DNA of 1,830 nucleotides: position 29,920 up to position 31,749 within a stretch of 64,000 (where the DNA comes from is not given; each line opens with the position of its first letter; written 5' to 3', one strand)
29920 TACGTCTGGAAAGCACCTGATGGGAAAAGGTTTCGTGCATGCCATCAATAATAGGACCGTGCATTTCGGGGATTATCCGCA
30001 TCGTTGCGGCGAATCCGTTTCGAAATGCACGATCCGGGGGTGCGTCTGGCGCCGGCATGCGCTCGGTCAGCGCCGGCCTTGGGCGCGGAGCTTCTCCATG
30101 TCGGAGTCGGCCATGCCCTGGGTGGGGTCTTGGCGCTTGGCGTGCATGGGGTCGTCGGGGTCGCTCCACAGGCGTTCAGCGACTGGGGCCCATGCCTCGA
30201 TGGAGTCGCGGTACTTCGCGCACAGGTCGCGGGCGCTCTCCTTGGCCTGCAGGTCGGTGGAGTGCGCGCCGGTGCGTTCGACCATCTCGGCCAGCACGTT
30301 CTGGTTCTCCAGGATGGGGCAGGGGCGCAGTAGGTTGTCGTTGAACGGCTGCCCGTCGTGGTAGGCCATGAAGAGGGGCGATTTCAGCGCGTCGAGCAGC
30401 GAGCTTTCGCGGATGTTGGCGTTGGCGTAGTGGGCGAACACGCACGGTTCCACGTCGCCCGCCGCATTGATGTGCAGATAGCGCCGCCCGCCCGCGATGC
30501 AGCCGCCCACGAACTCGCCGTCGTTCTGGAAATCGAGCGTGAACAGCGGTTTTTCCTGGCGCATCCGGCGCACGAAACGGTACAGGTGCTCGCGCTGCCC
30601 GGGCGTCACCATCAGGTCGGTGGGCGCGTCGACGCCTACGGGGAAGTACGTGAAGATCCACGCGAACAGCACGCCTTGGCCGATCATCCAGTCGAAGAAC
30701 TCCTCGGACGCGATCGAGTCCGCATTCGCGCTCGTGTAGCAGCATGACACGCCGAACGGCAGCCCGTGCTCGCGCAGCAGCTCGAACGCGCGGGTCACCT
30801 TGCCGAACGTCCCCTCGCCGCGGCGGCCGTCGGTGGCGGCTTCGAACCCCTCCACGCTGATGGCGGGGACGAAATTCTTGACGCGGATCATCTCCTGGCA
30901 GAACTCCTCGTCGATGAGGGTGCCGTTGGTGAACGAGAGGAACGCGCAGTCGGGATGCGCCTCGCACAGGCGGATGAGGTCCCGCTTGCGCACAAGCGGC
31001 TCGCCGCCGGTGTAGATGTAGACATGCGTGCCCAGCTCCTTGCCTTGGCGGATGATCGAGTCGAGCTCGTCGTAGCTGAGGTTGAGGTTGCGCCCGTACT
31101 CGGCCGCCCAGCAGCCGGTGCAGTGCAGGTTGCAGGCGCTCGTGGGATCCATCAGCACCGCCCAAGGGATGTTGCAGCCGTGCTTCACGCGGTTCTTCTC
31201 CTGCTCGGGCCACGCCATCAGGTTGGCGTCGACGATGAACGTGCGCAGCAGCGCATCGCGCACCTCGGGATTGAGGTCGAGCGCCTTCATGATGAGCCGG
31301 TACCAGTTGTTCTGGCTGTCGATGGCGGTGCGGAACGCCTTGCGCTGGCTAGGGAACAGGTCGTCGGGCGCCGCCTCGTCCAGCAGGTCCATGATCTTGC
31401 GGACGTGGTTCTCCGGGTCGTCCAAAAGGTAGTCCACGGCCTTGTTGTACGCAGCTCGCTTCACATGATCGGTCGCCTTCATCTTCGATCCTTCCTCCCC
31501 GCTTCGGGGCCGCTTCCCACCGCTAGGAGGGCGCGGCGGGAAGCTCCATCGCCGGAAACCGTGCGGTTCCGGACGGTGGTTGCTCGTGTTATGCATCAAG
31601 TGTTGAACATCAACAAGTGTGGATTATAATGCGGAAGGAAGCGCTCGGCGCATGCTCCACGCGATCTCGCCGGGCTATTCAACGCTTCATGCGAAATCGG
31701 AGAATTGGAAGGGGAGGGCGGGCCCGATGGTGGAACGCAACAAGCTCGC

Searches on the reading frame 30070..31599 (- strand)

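Call 54: search_protein_families(library=pfam, proteins=[window:30070-31599:-], max_evalue=0.00001)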
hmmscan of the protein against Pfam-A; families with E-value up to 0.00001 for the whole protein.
window:30070-31599:- (510 aa): 1 family
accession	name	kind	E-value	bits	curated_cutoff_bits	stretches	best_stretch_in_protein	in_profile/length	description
PF04055.27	Radical_SAM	-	3.9e-18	66.6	29.5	1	152-282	3-143/166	Radical SAM superfamily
